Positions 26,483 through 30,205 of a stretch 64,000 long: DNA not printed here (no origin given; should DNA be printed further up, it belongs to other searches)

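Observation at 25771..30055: Radical-SAM (spore-photoproduct-lyase-like) domain fused to an MCM-type AAA+ motor, with an HTH partner gene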

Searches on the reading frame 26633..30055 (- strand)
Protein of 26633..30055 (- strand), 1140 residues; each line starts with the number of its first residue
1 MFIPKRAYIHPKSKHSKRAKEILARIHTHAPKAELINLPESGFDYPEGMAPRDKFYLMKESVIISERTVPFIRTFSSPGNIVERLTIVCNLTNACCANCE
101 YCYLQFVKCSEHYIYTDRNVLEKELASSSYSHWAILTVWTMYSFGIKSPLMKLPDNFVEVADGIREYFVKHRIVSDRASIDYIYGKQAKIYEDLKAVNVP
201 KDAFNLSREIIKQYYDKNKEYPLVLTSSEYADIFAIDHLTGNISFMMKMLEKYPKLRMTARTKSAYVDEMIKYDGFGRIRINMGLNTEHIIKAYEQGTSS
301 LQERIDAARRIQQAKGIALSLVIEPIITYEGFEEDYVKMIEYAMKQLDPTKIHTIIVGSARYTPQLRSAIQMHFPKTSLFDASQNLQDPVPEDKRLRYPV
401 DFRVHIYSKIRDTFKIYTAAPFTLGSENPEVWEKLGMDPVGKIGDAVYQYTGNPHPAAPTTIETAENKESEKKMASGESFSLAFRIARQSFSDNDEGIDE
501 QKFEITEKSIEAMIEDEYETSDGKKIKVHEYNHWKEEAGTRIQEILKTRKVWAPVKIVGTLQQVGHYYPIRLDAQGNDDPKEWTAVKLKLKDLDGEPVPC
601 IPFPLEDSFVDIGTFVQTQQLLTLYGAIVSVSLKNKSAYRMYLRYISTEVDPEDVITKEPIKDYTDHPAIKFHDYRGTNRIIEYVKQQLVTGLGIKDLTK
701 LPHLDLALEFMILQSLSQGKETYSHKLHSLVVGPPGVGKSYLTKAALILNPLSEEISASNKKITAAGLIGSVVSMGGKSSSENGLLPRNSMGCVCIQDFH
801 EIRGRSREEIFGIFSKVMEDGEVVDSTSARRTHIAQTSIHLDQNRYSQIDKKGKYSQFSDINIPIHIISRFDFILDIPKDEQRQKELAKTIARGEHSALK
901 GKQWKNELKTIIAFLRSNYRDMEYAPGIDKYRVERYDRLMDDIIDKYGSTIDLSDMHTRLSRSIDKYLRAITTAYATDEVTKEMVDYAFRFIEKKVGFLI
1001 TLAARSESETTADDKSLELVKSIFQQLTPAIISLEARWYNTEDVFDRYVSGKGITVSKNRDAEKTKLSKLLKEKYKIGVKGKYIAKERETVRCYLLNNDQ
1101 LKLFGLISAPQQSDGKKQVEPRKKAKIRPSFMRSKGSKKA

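Call 4: search_protein_families(library=pfam, proteins=[window:26633-30055:-], max_evalue=0.1)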
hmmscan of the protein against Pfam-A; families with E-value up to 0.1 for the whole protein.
window:26633-30055:- (1140 aa): 3 families
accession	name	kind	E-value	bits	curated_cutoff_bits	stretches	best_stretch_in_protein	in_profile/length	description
PF20903.3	SPL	-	1.9e-27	96.5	27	1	226-379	134-288/338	Spore photoproduct lyase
PF00493.29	MCM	-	9.2e-12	45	23.3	1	718-891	49-220/224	MCM P-loop domain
PF07728.20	AAA_5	-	0.0021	18.5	22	1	729-824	2-96/139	AAA domain (dynein-related subfamily)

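Call 5: search_protein_families(library=padloc, proteins=[window:26633-30055:-], max_evalue=0.1)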
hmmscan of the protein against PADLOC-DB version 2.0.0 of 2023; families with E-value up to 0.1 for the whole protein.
window:26633-30055:- (1140 aa): 0 families

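Call 6: search_protein_families(library=ncbifam, proteins=[window:26633-30055:-], max_evalue=0.1)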
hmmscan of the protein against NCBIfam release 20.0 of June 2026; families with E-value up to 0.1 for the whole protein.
window:26633-30055:- (1140 aa): 5 families
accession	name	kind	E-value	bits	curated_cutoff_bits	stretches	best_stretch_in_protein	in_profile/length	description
TIGR04070.1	photo_TT_lyase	equivalog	5.9e-28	97.8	400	2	210-379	118-288/338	spore photoproduct lyase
TIGR03886.1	lyase_spl_fam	equivalog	3.4e-12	46.2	437.55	1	227-348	143-262/346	spore photoproduct lyase family protein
TIGR03420.1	DnaA_homol_Hda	equivalog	0.02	14.4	194.8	0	722-824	34-126/226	DnaA regulatory inactivator Hda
NF038135.1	rSAM_Rv2578c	equivalog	0.06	12.4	430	0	280-336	184-239/317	Rv2578c family radical SAM protein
NF038136.1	rSAM_Rv_intein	exception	0.074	11.9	700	0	281-329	442-489/574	intein-containing Rv2578c family radical SAM protein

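Call 7: find_homologous_proteins(query=window:26633-30055:-, max_evalue=0.001)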
Query window:26633-30055:- (1140 aa): 11 proteins with E <= 0.001 among 8000 candidates.
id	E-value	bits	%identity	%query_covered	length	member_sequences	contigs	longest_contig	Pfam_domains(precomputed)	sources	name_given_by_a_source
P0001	0.0e+0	1791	70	100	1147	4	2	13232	PF20903.4,PF00493.30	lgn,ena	-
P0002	7.1e-226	771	39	88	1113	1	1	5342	PF20903.4,PF00493.30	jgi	jgi:DNA repair photolyase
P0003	7.2e-226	771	38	89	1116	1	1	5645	PF20903.4,PF00493.30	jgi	jgi:DNA repair photolyase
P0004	2.5e-209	716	37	88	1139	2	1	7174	PF20903.4,PF00493.30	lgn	-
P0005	4.7e-209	715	37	88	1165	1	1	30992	PF20903.4,PF00493.30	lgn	-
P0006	5.1e-206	705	37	88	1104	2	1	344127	PF20903.4,PF00493.30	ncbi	-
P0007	2.5e-198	679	37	89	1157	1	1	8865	PF20903.4,PF00493.30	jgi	jgi:DNA repair photolyase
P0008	6.2e-197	675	38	83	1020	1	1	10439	PF20903.4,PF00493.30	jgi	jgi:DNA repair photolyase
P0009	3.2e-176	606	35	90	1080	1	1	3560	PF20903.4,PF00493.30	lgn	-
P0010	1.4e-16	78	29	22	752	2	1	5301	PF20903.4,PF04055.28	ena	-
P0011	1.0e-5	42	25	12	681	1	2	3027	PF20903.4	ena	-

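Call 8: search_solved_structures(query=window:26633-30055:-, max_evalue=1, show_alignments=3)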
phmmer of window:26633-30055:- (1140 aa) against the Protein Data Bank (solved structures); distinct sequences matched with E-value up to 1: 31.
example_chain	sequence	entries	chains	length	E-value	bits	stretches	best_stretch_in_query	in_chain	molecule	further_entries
4fhg_A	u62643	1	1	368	2.5e-17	65.2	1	227-379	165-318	Spore photoproduct lyase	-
4fhe_A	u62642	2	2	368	3.2e-17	64.8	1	227-379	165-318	Spore photoproduct lyase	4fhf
4fhc_A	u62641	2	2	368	4.3e-17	64.4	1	230-379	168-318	Spore photoproduct lyase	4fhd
4rh0_A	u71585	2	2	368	6e-17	63.9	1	227-379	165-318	Spore photoproduct lyase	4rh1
4k9r_A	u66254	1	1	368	1.3e-16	62.8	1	230-379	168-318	Spore photoproduct lyase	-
4r7y_A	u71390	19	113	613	8e-08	33.7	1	694-932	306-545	Minichromosome maintenance protein MCM, Cell division control protein 21 | Minichromosome maintenance protein MCM,DNA helicase | Minichromosome maintenance prot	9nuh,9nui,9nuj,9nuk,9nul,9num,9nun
5v8f_7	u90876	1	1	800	9.2e-08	33.5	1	729-1031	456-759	DNA replication licensing factor MCM7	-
28vy_7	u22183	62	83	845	1e-07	33.3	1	729-1031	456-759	DNA replication licensing factor MCM7 | Minichromosome Maintenance 7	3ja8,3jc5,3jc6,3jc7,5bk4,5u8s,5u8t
8x7t_D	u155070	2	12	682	5.4e-07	31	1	707-924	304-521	mini-chromosome maintenance complex 3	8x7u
7wi7_B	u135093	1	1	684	2e-06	29.1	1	725-917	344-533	DNA helicase MCM9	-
6u0m_7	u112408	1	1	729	2.8e-06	28.6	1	729-992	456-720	DNA replication licensing factor MCM7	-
8s91_D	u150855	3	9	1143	9.6e-06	26.8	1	726-917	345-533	DNA helicase MCM9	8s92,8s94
8q6o_D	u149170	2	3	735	1.6e-05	26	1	727-920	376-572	DNA replication licensing factor mcm5-A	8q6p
6u0m_5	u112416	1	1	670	6.2e-05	24.1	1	727-910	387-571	Minichromosome maintenance protein 5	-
28vy_5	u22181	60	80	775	7.9e-05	23.8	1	727-909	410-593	Minichromosome maintenance protein 5 | Minichromosome Maintenance 5 | DNA replication licensing factor MCM5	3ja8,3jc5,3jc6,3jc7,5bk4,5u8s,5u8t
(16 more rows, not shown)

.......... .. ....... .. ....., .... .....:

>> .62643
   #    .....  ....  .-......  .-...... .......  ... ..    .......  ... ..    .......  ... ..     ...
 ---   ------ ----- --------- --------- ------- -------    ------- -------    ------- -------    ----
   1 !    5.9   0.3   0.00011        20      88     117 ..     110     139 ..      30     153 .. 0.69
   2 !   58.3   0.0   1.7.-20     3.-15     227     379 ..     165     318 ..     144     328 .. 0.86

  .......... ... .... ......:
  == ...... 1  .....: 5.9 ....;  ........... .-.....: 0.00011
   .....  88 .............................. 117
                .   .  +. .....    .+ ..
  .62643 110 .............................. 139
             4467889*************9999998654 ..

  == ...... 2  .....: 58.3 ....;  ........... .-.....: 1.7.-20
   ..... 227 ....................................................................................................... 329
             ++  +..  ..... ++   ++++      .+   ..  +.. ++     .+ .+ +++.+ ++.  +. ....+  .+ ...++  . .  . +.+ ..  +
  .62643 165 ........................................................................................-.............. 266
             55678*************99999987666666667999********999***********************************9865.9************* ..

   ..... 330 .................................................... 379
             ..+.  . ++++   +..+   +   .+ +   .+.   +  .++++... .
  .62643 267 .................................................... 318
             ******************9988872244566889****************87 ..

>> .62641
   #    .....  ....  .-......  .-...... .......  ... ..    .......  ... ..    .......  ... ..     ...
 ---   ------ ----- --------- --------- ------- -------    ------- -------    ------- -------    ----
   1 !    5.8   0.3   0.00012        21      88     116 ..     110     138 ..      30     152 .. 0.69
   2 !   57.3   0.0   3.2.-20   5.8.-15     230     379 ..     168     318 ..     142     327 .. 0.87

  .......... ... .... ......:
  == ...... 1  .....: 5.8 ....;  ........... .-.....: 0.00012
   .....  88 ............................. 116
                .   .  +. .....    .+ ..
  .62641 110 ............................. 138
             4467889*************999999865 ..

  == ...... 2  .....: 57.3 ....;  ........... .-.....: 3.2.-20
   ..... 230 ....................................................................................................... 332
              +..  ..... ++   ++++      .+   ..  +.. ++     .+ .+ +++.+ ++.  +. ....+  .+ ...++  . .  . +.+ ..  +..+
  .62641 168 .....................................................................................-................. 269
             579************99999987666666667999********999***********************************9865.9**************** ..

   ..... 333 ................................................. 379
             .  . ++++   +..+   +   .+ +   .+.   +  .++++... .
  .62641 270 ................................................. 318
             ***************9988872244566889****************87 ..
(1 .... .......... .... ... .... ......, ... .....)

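Call 10: find_encoding_contigs(protein=P0006, flank=10000, max_places=3)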
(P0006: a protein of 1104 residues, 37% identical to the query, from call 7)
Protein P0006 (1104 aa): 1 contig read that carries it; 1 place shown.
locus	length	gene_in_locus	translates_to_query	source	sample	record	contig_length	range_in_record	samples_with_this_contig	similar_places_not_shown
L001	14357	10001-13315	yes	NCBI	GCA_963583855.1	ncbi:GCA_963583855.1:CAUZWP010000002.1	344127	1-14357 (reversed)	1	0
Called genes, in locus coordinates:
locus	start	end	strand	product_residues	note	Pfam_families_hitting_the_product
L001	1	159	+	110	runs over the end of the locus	PF04342:DMT_6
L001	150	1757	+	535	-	PF07719:TPR_2 (faint), PF13174:TPR_6 (faint), PF13181:TPR_8 (faint), PF13428:TPR_14 (faint), PF13432:TPR_16 (faint), PF00515:TPR_1 (faint), PF10300:Iml2-TPR_39 (weak), PF13424:TPR_12 (weak), +2 more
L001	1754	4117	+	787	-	PF13620:CarboxypepD_reg, PF13715:CarbopepD_reg_2, PF18939:DUF5686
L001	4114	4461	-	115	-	PF07494:Reg_prop (weak)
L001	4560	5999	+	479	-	PF00753:Lactamase_B, PF23023:Anti-Pycsar_Apyc1 (faint), PF12706:Lactamase_B_2, PF16661:Lactamase_B_6, PF10996:Beta-Casp, PF07521:RMMBL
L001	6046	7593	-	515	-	PF02012:BNR (faint), PF00041:fn3 (weak), PF14870:PSII_BNR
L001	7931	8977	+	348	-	PF17293:Arm-DNA-bind_5 (weak), PF13102:Phage_int_SAM_5, PF00589:Phage_integrase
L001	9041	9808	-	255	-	PF12728:HTH_17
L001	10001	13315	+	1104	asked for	PF20903:SPL, PF00493:MCM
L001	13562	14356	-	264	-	?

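Call 11: find_encoding_contigs(protein=P0005, flank=10000, max_places=3)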
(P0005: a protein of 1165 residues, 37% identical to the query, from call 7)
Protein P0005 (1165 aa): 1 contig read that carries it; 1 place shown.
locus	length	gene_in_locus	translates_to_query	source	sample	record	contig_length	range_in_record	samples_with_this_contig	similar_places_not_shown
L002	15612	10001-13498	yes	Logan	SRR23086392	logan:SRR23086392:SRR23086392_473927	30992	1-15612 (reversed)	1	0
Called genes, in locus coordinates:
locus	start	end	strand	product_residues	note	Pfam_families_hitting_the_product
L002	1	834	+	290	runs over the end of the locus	-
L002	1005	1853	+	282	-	PF18962:Por_Secre_tail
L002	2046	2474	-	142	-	-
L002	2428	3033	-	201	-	PF07352:Phage_Mu_Gam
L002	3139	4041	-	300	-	PF01068:DNA_ligase_A_M, PF01331:mRNA_cap_enzyme, PF09414:RNA_ligase (faint), PF14743:DNA_ligase_OB_2 (weak)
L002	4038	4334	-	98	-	PF05406:WGR (weak)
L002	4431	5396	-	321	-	PF06067:DUF932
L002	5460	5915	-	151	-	PF04002:RadC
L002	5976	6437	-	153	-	-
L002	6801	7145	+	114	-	PF13560:HTH_31, PF01381:HTH_3, PF12844:HTH_19 (weak), PF13443:HTH_26 (weak)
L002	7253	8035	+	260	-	-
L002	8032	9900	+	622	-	PF06508:QueC (faint), PF18742:DpnII-MboI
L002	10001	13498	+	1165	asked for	PF20903:SPL, PF00493:MCM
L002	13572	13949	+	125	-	-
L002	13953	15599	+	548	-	PF00239:Resolvase, PF07508:Recombinase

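Call 12: find_encoding_contigs(protein=P0001, flank=10000, max_places=3)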
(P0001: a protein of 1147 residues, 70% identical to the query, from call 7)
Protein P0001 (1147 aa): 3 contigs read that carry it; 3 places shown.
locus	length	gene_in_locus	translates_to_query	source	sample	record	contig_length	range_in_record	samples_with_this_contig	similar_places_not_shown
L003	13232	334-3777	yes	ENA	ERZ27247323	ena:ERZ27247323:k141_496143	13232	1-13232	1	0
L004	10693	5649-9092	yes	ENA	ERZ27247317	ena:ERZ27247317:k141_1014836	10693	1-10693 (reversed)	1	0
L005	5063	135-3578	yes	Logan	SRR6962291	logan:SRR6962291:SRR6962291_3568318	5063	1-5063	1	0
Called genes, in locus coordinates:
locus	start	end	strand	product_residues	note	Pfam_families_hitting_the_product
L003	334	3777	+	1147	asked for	PF20903:SPL, PF00493:MCM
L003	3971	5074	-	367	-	PF13102:Phage_int_SAM_5, PF00589:Phage_integrase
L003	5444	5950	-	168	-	PF12728:HTH_17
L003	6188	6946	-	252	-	PF00730:HhH-GPD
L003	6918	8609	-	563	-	PF04471:Mrr_cat, PF13307:Helicase_C_2 (faint), PF00270:DEAD, PF04851:ResIII, PF18766:SWI2_SNF2, PF03237:Terminase_6N (weak), PF00271:Helicase_C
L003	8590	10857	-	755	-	PF02518:HATPase_c (weak), PF13589:HATPase_c_3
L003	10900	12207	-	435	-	PF00145:DNA_methylase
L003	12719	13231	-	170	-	?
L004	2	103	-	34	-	?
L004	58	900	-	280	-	-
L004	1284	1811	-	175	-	-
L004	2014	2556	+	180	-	-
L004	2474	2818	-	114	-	-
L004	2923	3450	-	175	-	-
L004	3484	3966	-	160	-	-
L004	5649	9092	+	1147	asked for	PF20903:SPL, PF00493:MCM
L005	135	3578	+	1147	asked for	PF20903:SPL, PF00493:MCM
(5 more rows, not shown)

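Call 19: find_encoding_contigs(protein=P0004, flank=10000, max_places=2)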
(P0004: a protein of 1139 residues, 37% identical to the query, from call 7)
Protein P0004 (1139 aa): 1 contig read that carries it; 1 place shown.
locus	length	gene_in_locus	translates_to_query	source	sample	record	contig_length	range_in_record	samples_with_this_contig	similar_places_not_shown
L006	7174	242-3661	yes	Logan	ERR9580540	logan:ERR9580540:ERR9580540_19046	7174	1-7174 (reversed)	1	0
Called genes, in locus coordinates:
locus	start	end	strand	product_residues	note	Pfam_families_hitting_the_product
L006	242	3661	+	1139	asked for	PF20903:SPL, PF00493:MCM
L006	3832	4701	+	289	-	PF04055:Radical_SAM (weak)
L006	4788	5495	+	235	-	-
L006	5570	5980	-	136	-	-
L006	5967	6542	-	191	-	PF13274:SocA_Panacea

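Call 20: find_encoding_contigs(protein=P0007, flank=10000, max_places=2)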
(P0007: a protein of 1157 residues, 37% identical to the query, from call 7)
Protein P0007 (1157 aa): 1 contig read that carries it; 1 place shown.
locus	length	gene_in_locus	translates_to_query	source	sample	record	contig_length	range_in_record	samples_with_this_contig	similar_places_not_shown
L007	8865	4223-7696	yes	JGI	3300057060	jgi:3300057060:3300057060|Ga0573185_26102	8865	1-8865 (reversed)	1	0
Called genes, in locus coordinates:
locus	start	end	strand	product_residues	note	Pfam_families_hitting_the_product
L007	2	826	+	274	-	?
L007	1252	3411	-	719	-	PF09250:Prim-Pol, PF05272:VapE-like_dom, PF19263:DUF5906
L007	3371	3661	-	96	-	PF18903:DUF5659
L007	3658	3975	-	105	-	-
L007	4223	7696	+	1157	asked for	PF20903:SPL, PF00493:MCM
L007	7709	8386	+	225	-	-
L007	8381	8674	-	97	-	-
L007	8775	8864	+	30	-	?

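Call 21: find_encoding_contigs(protein=P0008, flank=10000, max_places=2)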
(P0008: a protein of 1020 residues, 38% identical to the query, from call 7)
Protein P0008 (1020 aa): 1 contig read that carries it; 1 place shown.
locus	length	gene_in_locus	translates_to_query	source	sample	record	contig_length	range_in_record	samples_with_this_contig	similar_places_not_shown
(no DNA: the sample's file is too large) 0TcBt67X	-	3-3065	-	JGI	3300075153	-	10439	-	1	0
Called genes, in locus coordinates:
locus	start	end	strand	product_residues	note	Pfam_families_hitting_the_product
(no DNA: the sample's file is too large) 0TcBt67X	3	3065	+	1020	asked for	PF20903:SPL, PF00493:MCM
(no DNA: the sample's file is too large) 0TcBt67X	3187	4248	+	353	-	PF04055:Radical_SAM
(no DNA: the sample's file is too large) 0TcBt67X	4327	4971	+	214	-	-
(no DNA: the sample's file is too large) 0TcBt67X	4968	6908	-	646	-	PF00239:Resolvase, PF07508:Recombinase, PF13408:Zn_ribbon_recom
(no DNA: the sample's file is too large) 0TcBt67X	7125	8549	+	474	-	PF00654:Voltage_CLC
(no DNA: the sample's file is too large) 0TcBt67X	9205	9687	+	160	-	-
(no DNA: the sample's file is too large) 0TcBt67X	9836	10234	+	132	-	-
